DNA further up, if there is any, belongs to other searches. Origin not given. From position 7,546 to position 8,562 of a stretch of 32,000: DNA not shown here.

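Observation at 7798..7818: Near-consensus flavinylation motif (DAVTSAT) outside a canonical FMN_bind domain in the dockerin protein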

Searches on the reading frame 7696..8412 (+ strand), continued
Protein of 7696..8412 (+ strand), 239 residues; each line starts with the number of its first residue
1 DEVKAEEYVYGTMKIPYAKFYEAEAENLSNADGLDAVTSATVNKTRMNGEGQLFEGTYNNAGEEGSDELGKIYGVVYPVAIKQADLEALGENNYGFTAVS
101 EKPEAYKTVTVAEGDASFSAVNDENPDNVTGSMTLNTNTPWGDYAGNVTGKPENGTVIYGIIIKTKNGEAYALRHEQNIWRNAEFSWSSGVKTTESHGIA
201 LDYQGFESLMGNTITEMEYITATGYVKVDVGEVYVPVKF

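Call 83: find_encoding_contigs(protein=P0129, flank=8000, max_places=1)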
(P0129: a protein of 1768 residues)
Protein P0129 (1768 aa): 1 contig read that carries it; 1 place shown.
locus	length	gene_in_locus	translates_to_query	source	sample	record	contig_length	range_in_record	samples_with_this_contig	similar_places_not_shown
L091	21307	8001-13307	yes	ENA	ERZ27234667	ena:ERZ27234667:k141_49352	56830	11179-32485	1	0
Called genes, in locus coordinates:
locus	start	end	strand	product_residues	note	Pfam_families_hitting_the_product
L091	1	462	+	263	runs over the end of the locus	PF00106:adh_short, PF08659:KR, PF13561:adh_short_C2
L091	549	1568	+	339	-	PF00532:Peripla_BP_1, PF13407:Peripla_BP_4, PF13377:Peripla_BP_3 (weak)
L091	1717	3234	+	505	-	PF00005:ABC_tran, PF13304:AAA_21 (faint), PF00005:ABC_tran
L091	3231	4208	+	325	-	PF02653:BPD_transp_2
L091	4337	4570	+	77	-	-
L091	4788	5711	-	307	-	PF02311:AraC_binding (weak), PF07883:Cupin_2 (weak), PF12833:HTH_18, PF00165:HTH_AraC (weak)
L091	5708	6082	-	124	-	-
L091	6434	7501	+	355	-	PF13377:Peripla_BP_3 (faint), PF00532:Peripla_BP_1, PF13407:Peripla_BP_4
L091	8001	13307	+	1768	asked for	-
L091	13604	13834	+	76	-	-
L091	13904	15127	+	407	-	PF02424:ApbE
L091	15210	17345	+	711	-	PF04205:FMN_bind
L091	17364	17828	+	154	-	PF04205:FMN_bind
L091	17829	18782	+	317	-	PF12801:Fer4_5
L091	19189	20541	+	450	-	PF13421:Band_7_1, PF12773:DZR (faint)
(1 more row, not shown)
